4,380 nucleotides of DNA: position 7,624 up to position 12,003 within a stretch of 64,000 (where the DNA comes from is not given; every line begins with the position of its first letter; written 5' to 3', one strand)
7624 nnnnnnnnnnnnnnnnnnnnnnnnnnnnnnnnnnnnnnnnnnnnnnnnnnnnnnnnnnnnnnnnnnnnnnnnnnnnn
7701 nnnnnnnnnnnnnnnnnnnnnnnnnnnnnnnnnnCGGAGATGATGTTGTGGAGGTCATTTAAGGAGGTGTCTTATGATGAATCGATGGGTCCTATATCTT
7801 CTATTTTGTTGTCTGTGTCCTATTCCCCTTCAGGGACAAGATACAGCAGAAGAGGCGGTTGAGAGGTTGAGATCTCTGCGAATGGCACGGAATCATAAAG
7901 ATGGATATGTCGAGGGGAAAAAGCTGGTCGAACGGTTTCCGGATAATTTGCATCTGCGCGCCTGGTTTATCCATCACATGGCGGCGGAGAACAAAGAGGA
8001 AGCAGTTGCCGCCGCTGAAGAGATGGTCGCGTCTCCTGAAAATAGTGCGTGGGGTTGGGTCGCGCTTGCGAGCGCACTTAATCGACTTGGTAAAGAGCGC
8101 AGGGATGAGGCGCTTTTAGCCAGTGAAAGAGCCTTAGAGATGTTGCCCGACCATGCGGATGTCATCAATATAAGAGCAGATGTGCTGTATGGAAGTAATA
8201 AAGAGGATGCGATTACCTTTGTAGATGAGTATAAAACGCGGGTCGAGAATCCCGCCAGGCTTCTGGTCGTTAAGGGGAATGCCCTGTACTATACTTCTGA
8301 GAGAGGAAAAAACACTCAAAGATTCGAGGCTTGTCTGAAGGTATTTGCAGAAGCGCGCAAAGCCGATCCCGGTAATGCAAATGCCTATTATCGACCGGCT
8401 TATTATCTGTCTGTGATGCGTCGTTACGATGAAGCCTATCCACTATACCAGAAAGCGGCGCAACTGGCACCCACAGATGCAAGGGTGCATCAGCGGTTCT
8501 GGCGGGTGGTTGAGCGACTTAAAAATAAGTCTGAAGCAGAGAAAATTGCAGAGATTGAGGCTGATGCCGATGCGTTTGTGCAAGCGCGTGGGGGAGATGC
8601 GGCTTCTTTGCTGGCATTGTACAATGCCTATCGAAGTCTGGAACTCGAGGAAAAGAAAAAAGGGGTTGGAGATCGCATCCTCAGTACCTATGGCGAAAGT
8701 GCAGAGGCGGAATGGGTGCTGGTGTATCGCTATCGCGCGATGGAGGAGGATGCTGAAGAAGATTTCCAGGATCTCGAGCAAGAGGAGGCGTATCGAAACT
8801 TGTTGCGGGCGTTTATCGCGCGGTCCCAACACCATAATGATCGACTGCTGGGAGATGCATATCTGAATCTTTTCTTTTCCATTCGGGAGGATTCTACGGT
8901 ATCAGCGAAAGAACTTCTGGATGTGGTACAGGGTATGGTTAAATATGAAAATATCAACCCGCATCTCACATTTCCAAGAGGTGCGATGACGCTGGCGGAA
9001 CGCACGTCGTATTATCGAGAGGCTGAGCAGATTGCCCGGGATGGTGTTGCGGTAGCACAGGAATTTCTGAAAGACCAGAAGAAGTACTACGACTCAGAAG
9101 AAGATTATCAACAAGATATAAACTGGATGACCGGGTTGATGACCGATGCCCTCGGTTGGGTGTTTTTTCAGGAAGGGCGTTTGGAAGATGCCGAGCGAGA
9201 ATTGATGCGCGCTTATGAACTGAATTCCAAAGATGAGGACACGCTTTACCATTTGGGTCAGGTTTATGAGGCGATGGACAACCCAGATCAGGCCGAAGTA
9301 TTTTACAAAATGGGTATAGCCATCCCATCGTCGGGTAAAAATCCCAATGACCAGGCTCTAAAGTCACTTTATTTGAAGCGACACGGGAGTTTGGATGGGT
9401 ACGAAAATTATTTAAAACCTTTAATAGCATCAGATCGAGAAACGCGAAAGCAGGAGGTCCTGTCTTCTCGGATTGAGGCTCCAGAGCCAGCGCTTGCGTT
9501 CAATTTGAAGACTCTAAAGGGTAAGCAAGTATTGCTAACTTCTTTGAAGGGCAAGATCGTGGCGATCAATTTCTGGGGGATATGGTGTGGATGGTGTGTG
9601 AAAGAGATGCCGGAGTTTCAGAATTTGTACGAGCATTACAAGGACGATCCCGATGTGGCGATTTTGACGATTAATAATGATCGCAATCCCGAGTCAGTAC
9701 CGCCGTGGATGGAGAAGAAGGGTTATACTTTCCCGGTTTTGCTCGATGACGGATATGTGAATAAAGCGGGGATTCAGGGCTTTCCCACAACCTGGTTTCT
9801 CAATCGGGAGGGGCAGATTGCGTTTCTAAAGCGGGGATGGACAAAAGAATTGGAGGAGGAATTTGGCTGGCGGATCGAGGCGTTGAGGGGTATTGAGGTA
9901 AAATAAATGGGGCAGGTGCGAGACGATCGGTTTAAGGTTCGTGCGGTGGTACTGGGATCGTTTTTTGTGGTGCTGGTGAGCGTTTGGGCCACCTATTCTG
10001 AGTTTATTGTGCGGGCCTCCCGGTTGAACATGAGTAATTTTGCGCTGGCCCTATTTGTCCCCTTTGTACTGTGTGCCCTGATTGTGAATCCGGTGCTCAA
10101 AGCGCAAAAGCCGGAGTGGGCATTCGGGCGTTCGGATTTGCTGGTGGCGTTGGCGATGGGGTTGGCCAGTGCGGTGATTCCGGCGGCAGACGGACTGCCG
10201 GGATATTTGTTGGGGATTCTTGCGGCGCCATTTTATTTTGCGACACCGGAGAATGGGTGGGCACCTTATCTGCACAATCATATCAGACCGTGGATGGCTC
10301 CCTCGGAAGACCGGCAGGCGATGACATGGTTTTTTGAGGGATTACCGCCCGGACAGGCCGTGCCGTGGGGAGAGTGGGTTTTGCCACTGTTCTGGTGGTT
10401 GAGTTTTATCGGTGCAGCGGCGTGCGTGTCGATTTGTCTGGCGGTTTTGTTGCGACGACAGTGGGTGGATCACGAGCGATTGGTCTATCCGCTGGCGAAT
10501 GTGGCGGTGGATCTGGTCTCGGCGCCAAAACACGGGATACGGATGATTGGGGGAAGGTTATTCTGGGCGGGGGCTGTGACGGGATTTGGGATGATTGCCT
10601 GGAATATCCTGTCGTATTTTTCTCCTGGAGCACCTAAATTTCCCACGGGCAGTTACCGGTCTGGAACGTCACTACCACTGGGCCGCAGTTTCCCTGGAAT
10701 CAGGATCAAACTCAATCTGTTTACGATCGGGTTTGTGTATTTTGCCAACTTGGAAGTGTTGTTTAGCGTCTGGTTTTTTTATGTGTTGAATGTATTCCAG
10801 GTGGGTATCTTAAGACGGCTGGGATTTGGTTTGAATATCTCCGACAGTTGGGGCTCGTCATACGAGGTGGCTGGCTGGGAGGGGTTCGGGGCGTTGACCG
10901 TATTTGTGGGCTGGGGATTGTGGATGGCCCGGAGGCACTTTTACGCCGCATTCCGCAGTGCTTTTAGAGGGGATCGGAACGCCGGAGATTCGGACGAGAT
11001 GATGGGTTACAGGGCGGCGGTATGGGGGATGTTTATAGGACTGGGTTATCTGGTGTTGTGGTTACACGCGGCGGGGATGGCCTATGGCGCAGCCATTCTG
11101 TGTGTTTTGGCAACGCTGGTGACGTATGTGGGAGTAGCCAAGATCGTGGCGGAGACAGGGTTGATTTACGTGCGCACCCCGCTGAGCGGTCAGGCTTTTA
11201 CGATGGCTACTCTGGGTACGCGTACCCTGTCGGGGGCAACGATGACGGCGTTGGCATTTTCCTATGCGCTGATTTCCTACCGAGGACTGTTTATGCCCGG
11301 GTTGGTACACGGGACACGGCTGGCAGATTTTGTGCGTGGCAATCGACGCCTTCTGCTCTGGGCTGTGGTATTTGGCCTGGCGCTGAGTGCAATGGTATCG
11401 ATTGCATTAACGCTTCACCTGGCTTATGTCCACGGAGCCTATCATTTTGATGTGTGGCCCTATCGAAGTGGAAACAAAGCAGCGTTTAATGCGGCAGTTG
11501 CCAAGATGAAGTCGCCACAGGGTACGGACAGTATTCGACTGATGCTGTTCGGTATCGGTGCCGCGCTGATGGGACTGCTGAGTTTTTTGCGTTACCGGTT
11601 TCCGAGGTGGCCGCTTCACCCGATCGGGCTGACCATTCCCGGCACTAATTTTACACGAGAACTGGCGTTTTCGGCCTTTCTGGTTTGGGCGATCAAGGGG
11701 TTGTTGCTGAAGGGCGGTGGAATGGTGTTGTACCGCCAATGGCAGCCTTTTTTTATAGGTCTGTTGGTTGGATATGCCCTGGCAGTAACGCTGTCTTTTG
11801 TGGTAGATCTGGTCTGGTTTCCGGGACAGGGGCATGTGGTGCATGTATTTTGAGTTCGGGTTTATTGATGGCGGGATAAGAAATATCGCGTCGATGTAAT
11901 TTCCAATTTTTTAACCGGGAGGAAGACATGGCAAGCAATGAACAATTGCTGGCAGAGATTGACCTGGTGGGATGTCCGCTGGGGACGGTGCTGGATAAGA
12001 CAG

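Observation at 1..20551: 20.5-kb co-directional array built from two diverged copies of one uncharacterised envelope module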

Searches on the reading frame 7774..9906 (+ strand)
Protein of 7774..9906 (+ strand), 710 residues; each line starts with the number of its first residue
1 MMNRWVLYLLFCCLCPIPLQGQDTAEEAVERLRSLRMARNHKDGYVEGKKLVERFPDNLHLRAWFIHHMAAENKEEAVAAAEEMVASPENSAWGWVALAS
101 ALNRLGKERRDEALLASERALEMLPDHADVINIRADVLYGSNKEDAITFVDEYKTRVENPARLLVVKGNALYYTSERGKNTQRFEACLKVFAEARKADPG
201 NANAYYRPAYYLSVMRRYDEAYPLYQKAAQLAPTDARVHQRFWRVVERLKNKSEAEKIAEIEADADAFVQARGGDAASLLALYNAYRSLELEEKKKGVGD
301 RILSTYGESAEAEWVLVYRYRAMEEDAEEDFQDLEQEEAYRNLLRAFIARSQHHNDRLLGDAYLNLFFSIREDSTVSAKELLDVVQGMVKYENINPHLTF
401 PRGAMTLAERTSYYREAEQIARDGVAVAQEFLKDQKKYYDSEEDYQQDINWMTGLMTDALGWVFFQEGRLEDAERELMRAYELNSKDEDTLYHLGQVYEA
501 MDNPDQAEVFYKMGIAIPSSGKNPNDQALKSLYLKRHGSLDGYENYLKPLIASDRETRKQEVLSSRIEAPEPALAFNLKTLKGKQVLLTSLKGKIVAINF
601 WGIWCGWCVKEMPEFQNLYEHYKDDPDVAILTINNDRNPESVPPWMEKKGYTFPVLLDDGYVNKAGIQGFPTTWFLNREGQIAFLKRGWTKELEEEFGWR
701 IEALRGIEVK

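Call 3: search_protein_families(library=pfam, proteins=[window:7774-9906:+], max_evalue=0.01)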
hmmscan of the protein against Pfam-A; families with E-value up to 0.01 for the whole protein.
window:7774-9906:+ (710 aa): 15 families
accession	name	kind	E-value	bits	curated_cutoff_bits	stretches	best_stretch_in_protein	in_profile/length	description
PF00578.27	AhpC-TSA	-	9.8e-18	64.7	26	1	572-683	4-122/124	AhpC/TSA family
PF08534.16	Redoxin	-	9.3e-15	55.1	26.6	1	572-689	5-135/148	Redoxin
PF14559.12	TPR_19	-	2.4e-12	47.4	25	2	465-513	2-50/68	Tetratricopeptide repeat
PF13431.12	TPR_17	-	2.1e-10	40.5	24.4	0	478-508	3-33/34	Tetratricopeptide repeat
PF13428.12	TPR_14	-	2e-09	37.6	23.5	0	458-496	5-43/44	Tetratricopeptide repeat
PF13414.12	TPR_11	-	2.1e-09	37.3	26.8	1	463-501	3-41/42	TPR repeat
PF07719.23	TPR_2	-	6.8e-08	32.5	27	0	203-235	2-34/34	Tetratricopeptide repeat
PF13905.12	Thioredoxin_8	-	5.3e-07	30.3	27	1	593-681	1-93/94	Thioredoxin-like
PF00515.34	TPR_1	-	1e-06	28.7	27.8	1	489-516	2-29/34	Tetratricopeptide repeat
PF00085.26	Thioredoxin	-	1.3e-06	28.8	23.5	1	593-641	18-64/103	Thioredoxin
PF13424.12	TPR_12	-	6.4e-06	26.7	30.1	1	463-517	12-74/77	Tetratricopeptide repeat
PF12895.13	ANAPC3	-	8.9e-06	26.3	27.2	0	192-258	13-78/82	Anaphase-promoting complex, cyclosome, subunit 3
PF13432.12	TPR_16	-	6.9e-05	23.6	32.7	0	183-236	12-65/65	Tetratricopeptide repeat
PF13176.12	TPR_7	-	0.00011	22.5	27.9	0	212-235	10-32/36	Tetratricopeptide repeat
PF13098.12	Thioredoxin_2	-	0.00022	22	27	1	592-689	4-94/104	Thioredoxin-like domain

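Call 5: search_protein_families(library=ncbifam, proteins=[window:7774-9906:+], max_evalue=0.001)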
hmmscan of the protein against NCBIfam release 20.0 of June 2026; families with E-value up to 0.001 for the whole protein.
window:7774-9906:+ (710 aa): 18 families
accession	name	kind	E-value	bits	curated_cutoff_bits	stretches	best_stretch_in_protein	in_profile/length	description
NF002854.0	PRK03147.1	subfamily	7.9e-25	87.8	170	1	566-688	35-158/176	thiol-disulfide oxidoreductase ResA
NF041202.1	StoA_CxxC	exception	1.6e-18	67.1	210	1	575-683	35-145/163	endospore biogenesis thiol-disulfide oxidoreductase StoA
NF041054.1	WAxxUGC_long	equivalog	1.2e-11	44.5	300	1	567-682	82-194/354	ResA-like WAxxUGC motif-containing protein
NF040959.1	MamA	equivalog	5.5e-11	42.3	200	1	181-253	118-190/204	magnetosome protein MamA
NF047696.1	ThlDiSintTplARhiz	equivalog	4.4e-10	39.7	230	1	572-641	78-144/219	thiol:disulfide interchange protein TlpA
TIGR00385.1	dsbE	subfamily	3.1e-09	36.7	123.15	1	564-691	33-159/173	DsbE family thiol:disulfide interchange protein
TIGR02521.1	type_IV_pilW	equivalog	9.5e-09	35.1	154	1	459-517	36-94/234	type IV pilus biogenesis/stability protein PilW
TIGR02917.1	PEP_TPR_lipo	equivalog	3.7e-08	31.7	312.2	0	457-507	840-890/899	XrtA/PEP-CTERM system TPR-repeat protein PrsT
TIGR02552.1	LcrH_SycD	equivalog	4.6e-08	32.9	104.8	0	459-530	57-126/136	SycD/LcrH family type III secretion system chaperone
TIGR01126.1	pdi_dom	equivalog_domain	2e-06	28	107.2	1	593-640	14-62/105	protein disulfide-isomerase domain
NF047371.1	FlcA_CTERM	equivalog_domain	2e-06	26.6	300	0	460-512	479-531/646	periplasmic flagellar collar protein FlcA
NF033920.0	C39_PA2778_fam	equivalog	1.3e-05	24.8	150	0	16-122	147-252/255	PA2778 family cysteine peptidase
NF010625.0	PRK14018.1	equivalog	3.1e-05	22.7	522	1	564-689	28-159/521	bifunctional peptide-methionine (S)-S-oxide reductase MsrA/peptide-methionine (R)-S-oxide reductase MsrB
TIGR01130.1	ER_PDI_fam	subfamily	6.7e-05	22.6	344.25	1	593-649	363-416/476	protein disulfide-isomerase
TIGR01068.1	thioredoxin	equivalog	7.7e-05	22.8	96.8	1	593-640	14-59/101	thioredoxin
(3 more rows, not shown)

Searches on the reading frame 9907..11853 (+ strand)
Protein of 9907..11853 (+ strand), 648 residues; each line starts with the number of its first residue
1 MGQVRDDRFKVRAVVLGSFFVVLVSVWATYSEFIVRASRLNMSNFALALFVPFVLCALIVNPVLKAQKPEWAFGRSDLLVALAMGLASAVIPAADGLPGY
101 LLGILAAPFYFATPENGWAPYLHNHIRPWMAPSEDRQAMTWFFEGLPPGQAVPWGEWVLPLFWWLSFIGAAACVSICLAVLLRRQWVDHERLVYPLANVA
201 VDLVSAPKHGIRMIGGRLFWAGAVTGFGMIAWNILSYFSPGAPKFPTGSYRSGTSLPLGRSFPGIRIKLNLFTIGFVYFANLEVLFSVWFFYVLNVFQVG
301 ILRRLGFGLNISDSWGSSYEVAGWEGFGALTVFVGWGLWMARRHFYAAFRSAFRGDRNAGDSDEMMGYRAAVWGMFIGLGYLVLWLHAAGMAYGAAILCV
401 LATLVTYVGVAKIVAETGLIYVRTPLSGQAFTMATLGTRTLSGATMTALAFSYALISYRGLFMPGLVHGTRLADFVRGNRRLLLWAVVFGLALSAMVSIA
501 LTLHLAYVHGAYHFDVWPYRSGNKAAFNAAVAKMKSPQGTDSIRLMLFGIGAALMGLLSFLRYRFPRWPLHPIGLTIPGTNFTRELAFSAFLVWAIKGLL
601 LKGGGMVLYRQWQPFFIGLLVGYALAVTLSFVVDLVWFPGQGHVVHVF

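Call 3: search_protein_families(library=pfam, proteins=[window:9907-11853:+], max_evalue=0.01)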
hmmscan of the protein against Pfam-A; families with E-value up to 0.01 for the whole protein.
window:9907-11853:+ (648 aa): 2 families
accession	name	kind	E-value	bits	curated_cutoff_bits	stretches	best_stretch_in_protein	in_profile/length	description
PF20581.3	DUF6785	-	3.7e-111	372.6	25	1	11-510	2-498/498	Family of unknown function (DUF6785)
PF20580.3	DUF6784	-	8.2e-19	68.1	26.4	1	547-636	3-92/101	Domain of unknown function (DUF6784)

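Call 5: search_protein_families(library=ncbifam, proteins=[window:9907-11853:+], max_evalue=0.001)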
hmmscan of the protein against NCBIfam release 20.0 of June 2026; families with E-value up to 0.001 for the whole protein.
window:9907-11853:+ (648 aa): 0 families
